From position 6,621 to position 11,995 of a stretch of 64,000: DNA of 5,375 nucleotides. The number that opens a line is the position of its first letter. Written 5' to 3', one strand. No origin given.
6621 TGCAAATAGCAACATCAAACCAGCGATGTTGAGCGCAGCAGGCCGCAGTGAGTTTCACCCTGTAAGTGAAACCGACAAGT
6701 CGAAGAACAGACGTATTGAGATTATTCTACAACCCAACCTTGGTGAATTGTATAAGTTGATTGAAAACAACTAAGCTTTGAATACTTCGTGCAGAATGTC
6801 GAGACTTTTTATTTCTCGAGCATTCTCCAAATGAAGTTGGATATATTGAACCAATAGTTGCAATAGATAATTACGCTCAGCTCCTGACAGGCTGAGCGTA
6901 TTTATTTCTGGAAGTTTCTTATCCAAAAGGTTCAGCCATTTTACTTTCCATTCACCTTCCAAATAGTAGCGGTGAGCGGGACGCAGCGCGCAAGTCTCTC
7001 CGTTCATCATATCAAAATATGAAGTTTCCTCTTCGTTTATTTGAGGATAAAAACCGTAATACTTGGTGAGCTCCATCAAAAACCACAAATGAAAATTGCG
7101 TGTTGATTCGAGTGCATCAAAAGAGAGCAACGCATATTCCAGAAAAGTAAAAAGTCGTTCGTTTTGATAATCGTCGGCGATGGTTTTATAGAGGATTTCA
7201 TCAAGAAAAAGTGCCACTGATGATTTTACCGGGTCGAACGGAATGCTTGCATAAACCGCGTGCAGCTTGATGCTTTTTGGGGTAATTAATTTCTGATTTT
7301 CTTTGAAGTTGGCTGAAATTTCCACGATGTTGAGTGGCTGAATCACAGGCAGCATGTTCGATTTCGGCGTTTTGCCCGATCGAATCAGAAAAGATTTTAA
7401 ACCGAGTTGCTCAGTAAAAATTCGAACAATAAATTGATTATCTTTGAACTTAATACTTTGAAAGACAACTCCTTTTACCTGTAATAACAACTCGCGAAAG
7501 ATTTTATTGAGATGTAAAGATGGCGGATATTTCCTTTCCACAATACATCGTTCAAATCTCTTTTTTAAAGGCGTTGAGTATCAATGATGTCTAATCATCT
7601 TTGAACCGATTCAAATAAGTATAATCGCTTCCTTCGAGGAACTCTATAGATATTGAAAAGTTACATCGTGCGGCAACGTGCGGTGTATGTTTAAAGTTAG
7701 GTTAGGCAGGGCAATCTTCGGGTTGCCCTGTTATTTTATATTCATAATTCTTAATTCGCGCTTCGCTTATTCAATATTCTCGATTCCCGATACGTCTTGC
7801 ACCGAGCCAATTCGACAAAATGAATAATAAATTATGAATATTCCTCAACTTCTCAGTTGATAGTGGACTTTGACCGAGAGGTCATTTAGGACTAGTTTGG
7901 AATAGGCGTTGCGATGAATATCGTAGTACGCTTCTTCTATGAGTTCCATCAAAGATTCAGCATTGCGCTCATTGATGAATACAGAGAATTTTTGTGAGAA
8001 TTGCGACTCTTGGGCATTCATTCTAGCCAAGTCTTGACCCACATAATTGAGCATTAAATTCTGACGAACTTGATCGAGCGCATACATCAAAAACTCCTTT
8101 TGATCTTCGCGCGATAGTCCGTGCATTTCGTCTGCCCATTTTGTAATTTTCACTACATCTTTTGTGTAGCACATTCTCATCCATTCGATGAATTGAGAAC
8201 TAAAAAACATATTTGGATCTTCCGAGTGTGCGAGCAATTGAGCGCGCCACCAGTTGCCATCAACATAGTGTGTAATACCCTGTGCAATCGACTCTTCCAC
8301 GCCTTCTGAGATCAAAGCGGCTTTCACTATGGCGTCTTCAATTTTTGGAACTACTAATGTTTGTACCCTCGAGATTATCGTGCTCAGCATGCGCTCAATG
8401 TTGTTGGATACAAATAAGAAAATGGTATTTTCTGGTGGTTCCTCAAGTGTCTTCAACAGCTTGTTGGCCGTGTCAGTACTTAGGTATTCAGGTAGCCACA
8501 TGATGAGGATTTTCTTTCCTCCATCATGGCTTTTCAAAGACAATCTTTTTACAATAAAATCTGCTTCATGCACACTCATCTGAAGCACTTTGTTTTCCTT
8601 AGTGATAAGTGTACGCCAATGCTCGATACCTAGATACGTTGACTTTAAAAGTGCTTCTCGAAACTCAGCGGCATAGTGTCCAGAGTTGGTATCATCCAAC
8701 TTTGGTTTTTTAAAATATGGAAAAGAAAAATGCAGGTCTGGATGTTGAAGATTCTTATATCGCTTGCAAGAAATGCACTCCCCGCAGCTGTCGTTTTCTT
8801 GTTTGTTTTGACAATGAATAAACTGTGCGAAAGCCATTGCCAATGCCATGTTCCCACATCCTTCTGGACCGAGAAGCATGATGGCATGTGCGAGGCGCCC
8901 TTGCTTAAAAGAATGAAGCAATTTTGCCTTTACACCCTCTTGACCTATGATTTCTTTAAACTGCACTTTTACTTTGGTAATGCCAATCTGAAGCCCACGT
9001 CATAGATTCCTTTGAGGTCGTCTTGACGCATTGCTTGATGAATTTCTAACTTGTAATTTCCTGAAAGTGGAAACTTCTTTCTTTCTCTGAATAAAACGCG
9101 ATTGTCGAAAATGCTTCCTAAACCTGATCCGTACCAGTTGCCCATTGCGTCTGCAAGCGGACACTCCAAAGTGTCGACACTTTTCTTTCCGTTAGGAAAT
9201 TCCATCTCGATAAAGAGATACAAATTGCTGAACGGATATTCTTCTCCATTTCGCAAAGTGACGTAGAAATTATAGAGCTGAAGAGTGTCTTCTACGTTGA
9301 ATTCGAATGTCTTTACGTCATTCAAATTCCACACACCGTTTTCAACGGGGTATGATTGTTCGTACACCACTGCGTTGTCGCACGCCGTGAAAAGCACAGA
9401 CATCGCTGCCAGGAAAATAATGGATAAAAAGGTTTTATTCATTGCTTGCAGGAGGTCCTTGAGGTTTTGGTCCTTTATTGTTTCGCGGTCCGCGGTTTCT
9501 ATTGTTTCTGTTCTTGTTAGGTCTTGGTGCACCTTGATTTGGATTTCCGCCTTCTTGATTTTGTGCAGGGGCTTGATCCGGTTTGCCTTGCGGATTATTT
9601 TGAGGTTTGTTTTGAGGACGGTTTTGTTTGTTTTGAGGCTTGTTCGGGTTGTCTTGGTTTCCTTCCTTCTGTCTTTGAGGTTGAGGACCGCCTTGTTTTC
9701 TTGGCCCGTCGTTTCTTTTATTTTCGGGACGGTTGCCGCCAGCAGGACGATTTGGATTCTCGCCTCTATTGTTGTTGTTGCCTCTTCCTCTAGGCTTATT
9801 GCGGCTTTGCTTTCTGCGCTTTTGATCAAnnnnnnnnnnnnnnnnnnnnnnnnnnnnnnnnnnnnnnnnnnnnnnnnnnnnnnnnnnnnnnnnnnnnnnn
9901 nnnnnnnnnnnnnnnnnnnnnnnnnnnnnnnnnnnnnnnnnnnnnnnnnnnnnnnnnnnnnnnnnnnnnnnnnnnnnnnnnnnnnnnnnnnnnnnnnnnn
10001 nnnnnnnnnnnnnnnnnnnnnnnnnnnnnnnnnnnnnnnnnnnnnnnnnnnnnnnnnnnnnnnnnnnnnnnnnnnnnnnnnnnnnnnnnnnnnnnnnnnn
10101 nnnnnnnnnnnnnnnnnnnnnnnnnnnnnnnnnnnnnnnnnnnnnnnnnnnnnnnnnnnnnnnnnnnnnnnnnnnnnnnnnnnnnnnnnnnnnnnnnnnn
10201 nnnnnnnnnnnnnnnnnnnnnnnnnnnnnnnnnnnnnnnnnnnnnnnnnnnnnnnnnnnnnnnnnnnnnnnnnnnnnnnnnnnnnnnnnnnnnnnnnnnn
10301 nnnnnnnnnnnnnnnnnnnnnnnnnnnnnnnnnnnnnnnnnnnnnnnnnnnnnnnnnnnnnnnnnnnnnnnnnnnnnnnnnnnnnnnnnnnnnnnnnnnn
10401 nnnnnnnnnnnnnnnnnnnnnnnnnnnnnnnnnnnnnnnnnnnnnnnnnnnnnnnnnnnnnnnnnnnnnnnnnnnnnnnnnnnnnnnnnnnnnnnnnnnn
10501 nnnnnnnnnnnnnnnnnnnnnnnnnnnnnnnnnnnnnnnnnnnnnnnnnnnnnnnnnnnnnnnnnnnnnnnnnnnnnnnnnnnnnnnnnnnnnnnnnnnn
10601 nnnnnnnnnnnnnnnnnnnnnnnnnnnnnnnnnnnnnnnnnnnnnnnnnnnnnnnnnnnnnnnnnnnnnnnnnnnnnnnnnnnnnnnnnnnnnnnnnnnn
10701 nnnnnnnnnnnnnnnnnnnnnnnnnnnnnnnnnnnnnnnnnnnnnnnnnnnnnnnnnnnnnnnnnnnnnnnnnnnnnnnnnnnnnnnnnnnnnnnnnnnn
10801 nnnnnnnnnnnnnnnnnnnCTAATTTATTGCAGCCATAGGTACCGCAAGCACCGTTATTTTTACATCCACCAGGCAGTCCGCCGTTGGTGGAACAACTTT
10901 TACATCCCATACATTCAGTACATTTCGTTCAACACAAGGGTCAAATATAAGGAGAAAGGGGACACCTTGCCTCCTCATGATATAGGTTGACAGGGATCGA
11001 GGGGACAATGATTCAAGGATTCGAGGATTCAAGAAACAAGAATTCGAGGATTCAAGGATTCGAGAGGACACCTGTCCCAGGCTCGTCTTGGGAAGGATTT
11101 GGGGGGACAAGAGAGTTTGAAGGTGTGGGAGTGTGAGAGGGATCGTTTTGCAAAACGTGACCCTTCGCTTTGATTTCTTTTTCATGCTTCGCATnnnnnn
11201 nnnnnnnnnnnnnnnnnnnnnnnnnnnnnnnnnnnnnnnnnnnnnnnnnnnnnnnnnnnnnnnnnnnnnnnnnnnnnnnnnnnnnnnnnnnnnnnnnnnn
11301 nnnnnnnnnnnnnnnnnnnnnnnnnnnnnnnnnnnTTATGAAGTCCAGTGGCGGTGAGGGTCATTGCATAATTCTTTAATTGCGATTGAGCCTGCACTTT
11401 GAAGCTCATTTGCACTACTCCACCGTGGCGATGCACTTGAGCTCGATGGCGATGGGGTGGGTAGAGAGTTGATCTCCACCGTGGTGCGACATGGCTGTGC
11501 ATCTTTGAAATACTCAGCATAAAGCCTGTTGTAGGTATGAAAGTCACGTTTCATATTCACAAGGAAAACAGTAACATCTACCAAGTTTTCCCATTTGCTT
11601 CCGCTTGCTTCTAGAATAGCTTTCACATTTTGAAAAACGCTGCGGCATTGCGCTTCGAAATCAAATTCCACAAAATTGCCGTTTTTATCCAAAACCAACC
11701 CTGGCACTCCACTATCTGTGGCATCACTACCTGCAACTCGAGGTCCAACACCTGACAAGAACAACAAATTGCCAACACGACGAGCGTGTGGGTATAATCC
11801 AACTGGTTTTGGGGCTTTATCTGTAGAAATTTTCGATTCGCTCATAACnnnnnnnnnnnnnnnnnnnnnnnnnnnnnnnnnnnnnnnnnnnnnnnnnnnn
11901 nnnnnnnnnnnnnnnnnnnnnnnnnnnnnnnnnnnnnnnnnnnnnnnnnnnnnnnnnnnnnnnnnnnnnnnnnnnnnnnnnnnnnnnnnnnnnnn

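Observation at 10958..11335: Mosaic intergenic repeat, copy A, with conserved hairpin core and a 14-bp perfect hairpin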

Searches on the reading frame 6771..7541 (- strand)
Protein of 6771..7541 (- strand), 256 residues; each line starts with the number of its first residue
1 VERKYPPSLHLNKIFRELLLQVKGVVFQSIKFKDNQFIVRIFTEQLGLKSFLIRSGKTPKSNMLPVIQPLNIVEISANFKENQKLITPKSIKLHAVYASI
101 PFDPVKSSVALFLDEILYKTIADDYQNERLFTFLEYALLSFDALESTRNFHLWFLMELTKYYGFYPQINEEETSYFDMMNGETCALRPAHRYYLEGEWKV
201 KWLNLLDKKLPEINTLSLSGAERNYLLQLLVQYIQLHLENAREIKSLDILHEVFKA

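Call 22: search_protein_families(library=pfam, proteins=[window:6771-7541:-])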
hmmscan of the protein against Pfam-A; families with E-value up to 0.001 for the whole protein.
window:6771-7541:- (256 aa): 2 families
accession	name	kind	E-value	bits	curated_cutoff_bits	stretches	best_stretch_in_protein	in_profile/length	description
PF11967.14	RecO_N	-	1.2e-13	51.4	27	1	21-94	5-77/80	Recombination protein O N terminal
PF02565.21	RecO_C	-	4.9e-13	49.6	22.1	1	102-240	2-151/157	Recombination protein O C terminal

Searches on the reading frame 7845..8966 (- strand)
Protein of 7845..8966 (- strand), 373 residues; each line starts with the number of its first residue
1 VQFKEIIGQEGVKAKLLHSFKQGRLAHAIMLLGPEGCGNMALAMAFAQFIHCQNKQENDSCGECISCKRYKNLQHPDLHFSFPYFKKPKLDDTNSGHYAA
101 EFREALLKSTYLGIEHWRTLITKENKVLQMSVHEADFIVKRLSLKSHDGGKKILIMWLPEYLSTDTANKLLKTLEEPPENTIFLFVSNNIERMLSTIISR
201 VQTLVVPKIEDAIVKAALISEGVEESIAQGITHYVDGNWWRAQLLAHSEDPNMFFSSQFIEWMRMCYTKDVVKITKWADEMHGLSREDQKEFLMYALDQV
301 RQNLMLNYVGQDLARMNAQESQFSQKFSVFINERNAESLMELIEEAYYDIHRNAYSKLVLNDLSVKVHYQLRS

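Call 16: search_protein_families(library=pfam, proteins=[window:7845-8966:-])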
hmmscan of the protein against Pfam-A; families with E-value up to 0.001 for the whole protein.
window:7845-8966:- (373 aa): 1 family
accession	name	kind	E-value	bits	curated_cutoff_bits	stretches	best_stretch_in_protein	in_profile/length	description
PF13177.12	DNA_pol3_delta2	-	4.8e-40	137.6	27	1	9-208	2-159/161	DNA polymerase III, delta subunit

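Call 60: find_encoding_contigs(protein=window:7845-8966:-, flank=4000, max_places=6)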
Protein window:7845-8966:- (373 aa): no gene with exactly this product is on record in the collection.

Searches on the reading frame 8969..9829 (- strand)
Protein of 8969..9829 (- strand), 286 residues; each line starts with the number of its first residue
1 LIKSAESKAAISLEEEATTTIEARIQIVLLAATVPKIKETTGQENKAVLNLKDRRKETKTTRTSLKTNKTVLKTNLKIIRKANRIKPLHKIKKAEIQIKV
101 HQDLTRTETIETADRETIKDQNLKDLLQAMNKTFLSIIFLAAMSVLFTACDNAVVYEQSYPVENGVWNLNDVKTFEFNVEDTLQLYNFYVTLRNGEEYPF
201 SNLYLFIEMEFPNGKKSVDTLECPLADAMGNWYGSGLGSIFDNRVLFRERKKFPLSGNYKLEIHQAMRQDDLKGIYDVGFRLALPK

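Call 22: search_protein_families(library=pfam, proteins=[window:8969-9829:-])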
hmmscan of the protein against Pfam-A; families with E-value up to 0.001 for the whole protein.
window:8969-9829:- (286 aa): 1 family
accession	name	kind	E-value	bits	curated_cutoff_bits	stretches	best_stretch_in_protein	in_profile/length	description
PF14109.11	GldH_lipo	-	5.8e-41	140.7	27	1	155-282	2-129/129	GldH lipoprotein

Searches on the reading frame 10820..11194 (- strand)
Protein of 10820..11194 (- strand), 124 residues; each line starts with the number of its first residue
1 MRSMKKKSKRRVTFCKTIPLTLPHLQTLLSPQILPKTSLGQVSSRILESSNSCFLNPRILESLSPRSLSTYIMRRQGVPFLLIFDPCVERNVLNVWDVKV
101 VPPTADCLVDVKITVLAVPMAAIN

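Call 16: search_protein_families(library=pfam, proteins=[window:10820-11194:-])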
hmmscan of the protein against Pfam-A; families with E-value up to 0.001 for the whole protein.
window:10820-11194:- (124 aa): 0 families

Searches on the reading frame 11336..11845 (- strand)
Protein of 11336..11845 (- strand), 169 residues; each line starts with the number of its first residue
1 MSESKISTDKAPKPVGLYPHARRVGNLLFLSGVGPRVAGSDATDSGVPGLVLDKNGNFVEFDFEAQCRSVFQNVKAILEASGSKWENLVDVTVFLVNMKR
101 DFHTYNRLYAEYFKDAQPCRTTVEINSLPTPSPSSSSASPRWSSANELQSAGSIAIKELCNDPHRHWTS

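Call 16: search_protein_families(library=pfam, proteins=[window:11336-11845:-])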
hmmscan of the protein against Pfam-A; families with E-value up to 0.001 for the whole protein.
window:11336-11845:- (169 aa): 1 family
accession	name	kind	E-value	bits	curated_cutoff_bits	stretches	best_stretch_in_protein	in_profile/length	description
PF01042.26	Ribonuc_L-PSP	-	1.7e-23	83.3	27.3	1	9-129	2-108/121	Endoribonuclease L-PSP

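Call 17: find_encoding_contigs(protein=window:11336-11845:-, flank=3000, max_places=10)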
Protein window:11336-11845:- (169 aa): no gene with exactly this product is on record in the collection.

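Call 18: find_homologous_proteins(query=window:11336-11845:-, max_evalue=1e-20)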
Query window:11336-11845:- (169 aa): 7999 proteins with E <= 1e-20 among 8000 candidates; the best 120 are listed.
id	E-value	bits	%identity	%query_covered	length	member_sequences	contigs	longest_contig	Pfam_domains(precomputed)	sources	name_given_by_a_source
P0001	2.6e-109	381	100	100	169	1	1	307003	PF01042.27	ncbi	ncbi:MAG: Rid family hydrolase [Flavobacteriales bacterium]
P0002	2.6e-74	267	92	78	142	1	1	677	PF01042.27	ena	-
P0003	7.7e-74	265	92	78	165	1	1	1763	PF01042.27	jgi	-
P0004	2.0e-73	264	92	78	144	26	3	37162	PF01042.27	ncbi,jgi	jgi:2-aminomuconate deaminase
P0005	2.1e-73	264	89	78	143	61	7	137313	PF01042.27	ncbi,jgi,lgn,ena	ncbi:MAG: hypothetical protein RL062_1364 [Bacteroidota bacterium]|jgi:2-aminomuconate deaminase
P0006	1.0e-72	262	88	78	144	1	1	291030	PF01042.27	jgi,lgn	jgi:2-aminomuconate deaminase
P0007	1.4e-72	261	89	77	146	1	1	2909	PF01042.27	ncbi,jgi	ncbi:MAG: hypothetical protein RL220_350 [Bacteroidota bacterium]|jgi:2-aminomuconate deaminase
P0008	1.4e-72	261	88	78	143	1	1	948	PF01042.27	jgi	jgi:2-aminomuconate deaminase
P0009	1.4e-72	261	88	78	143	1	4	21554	PF01042.27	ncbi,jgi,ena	jgi:2-aminomuconate deaminase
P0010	1.6e-72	261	89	78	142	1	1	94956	PF01042.27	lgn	-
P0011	1.8e-72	261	91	75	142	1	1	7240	PF01042.27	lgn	-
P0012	2.2e-72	261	89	78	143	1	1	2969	PF01042.27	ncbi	ncbi:MAG: RidA family protein [Flavobacteriales bacterium]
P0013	2.5e-72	260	89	78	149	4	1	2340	PF01042.27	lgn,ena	-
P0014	2.7e-72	260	88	78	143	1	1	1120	PF01042.27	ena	-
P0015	2.8e-72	260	88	78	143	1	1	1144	PF01042.27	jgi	jgi:2-aminomuconate deaminase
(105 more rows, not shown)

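Call 20: find_encoding_contigs(protein=P0004, flank=4000, max_places=4)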
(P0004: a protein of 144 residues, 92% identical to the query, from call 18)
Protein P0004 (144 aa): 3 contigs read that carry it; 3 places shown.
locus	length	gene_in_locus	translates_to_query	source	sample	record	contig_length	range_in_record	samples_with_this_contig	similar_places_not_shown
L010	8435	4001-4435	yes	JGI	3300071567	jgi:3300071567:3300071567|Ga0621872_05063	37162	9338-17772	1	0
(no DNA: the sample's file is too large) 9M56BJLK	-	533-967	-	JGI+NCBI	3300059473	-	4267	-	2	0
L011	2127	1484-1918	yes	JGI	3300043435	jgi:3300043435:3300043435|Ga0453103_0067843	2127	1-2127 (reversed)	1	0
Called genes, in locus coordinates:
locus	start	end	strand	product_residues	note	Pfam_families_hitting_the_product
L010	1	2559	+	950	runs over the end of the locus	PF15902:Sortilin-Vps10 (faint), PF18962:Por_Secre_tail (weak)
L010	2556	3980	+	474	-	PF00756:Esterase, PF12146:Hydrolase_4 (faint), PF18962:Por_Secre_tail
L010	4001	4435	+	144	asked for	PF01042:Ribonuc_L-PSP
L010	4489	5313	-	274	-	PF11306:DUF3108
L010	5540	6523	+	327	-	PF01380:SIS (weak), PF10432:bact-PGI_C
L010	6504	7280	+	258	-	PF21948:LplA-B_cat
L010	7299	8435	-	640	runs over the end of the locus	PF16177:ACAS_N, PF00501:AMP-binding, PF13193:AMP-binding_C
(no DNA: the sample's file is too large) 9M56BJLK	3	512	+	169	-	?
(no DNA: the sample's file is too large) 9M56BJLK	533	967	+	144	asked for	PF01042:Ribonuc_L-PSP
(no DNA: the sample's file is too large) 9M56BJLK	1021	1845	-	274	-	PF11306:DUF3108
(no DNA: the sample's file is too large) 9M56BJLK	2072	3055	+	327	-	PF01380:SIS (weak), PF10432:bact-PGI_C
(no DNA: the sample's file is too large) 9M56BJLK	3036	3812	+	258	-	PF21948:LplA-B_cat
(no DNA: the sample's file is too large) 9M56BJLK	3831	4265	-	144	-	?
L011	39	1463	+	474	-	PF00756:Esterase, PF18962:Por_Secre_tail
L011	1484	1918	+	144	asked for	PF01042:Ribonuc_L-PSP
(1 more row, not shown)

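Call 21: find_encoding_contigs(protein=P0005, flank=4000, max_places=6)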
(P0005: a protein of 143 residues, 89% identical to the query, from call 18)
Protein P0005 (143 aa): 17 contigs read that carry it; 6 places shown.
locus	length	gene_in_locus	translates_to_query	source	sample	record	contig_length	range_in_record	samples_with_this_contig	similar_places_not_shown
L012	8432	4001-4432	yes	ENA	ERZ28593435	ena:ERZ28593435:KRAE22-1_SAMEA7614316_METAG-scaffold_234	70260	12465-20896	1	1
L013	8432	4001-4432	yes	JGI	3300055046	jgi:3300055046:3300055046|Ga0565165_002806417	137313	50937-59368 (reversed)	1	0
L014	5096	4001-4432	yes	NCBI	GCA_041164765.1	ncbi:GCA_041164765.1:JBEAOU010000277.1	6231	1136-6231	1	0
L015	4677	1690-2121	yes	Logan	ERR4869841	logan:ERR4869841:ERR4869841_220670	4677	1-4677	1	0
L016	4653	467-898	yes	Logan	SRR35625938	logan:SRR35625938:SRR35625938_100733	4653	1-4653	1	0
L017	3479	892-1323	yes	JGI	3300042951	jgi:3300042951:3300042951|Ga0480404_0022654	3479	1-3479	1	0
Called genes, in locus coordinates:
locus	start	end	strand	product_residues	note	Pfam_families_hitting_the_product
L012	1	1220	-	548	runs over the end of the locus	-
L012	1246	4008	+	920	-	PF15902:Sortilin-Vps10 (faint), PF18962:Por_Secre_tail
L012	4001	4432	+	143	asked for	PF01042:Ribonuc_L-PSP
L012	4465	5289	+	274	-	PF11306:DUF3108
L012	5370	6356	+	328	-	PF10432:bact-PGI_C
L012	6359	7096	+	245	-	PF21948:LplA-B_cat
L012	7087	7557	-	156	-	PF02590:SPOUT_MTase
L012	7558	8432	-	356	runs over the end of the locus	PF04166:PdxA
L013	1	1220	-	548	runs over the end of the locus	-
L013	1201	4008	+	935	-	PF15902:Sortilin-Vps10 (faint), PF18962:Por_Secre_tail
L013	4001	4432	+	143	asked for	PF01042:Ribonuc_L-PSP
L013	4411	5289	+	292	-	PF11306:DUF3108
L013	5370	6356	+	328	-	PF10432:bact-PGI_C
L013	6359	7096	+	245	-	PF21948:LplA-B_cat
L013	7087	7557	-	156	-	PF02590:SPOUT_MTase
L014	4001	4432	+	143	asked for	PF01042:Ribonuc_L-PSP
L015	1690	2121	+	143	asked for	PF01042:Ribonuc_L-PSP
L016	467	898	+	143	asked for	PF01042:Ribonuc_L-PSP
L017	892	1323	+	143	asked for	PF01042:Ribonuc_L-PSP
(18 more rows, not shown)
